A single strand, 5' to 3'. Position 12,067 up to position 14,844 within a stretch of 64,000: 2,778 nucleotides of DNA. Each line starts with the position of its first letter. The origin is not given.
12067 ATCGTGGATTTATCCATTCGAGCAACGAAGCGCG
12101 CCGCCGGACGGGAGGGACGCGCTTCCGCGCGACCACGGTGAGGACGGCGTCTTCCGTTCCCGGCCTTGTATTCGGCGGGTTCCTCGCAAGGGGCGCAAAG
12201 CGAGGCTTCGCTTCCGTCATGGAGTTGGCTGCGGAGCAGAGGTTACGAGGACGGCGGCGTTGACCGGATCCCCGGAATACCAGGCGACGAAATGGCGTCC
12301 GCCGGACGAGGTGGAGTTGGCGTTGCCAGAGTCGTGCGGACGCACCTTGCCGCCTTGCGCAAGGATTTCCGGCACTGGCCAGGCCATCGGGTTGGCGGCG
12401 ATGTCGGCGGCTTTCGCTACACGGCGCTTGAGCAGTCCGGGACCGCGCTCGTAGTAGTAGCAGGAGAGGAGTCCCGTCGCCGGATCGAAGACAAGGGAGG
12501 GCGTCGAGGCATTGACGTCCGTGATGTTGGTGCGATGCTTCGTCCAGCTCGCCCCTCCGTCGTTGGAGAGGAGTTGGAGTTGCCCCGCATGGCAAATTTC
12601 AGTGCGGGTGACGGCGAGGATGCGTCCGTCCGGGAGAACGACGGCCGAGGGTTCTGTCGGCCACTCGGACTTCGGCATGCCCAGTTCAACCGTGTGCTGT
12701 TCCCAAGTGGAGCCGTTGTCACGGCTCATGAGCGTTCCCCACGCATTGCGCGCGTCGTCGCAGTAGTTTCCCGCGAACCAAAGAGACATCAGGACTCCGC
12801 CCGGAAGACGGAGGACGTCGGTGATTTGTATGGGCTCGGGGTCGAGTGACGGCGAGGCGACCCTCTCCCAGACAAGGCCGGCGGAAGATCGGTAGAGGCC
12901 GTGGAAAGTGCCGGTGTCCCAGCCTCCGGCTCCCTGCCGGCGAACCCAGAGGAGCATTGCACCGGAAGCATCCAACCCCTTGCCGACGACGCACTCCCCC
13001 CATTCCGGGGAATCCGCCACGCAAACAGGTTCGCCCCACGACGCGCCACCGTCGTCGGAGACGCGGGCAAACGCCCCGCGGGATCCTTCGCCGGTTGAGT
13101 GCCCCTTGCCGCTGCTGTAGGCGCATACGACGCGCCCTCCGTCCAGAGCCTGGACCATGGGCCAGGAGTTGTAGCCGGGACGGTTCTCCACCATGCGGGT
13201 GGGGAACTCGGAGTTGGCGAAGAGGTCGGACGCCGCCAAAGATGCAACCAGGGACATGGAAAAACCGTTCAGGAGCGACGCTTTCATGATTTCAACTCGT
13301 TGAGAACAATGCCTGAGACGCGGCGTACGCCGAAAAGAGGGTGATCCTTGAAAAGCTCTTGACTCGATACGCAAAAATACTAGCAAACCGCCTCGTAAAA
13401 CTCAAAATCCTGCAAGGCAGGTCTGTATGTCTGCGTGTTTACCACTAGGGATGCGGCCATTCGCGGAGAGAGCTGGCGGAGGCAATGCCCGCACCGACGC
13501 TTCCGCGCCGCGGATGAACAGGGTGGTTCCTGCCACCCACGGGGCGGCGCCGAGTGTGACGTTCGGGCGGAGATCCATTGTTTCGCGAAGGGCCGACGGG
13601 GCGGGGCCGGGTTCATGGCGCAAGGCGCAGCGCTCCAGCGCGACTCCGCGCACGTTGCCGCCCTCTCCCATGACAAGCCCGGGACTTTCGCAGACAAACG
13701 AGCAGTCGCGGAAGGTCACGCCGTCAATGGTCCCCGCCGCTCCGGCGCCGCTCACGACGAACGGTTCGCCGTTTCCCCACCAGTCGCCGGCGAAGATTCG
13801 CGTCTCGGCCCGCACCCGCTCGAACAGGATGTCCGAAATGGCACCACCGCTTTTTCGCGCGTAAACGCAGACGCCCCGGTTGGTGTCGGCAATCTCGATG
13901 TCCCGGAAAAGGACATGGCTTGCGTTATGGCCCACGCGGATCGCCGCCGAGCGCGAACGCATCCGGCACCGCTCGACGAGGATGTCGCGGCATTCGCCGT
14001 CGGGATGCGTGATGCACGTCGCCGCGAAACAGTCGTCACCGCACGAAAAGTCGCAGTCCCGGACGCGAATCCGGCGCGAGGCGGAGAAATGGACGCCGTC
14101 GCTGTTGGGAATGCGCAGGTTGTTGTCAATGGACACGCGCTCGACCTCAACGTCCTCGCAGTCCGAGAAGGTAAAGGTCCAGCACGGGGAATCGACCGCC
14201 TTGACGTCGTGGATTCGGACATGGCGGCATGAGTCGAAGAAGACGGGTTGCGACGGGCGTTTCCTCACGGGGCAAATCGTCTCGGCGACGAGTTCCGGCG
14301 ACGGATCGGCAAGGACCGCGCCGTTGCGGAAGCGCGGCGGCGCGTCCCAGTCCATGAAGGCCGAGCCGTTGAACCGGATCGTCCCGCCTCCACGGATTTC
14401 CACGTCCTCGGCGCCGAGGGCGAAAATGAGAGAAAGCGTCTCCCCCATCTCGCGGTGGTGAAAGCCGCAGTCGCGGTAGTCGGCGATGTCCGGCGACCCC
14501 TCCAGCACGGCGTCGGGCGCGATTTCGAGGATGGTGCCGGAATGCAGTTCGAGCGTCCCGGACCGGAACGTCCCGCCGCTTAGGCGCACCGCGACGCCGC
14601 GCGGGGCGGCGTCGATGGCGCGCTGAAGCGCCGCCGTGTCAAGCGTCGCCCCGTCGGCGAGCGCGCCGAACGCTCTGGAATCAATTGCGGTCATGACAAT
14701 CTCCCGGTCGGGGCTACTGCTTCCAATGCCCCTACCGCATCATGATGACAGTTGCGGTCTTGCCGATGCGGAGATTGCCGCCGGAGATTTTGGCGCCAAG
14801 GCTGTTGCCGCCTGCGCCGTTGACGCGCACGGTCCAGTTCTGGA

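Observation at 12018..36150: Conserved 60-nt element upstream of glycoside-hydrolase genes, with leaderless-type geometry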

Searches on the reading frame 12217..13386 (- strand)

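Call 8: search_protein_families(library=pfam, proteins=[window:12217-13386:-])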
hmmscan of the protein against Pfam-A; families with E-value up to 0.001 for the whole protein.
window:12217-13386:- (389 aa): 2 families
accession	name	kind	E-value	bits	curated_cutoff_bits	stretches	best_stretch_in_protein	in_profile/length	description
PF13088.12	BNR_2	-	7.1e-11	42.4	31.4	1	85-298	2-216/277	BNR repeat-like domain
PF02012.26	BNR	-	9e-06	25.4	27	0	273-283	2-12/12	BNR/Asp-box repeat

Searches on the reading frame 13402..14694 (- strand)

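Call 8: search_protein_families(library=pfam, proteins=[window:13402-14694:-])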
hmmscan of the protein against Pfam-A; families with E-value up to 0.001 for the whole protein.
window:13402-14694:- (430 aa): 3 families
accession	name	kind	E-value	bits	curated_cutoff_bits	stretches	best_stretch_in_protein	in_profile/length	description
PF00295.23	Glyco_hydro_28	-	3.2e-13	49.9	22.9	1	146-227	89-170/324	Glycosyl hydrolases family 28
PF12708.12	Pect-lyase_RHGA_epim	-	2.7e-06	27.8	27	0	8-55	6-57/213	Rhamnogalacturonase A/epimerase, pectate lyase-like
PF13229.12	Beta_helix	-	0.00014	22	25.9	0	179-288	8-107/158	Right handed beta helix region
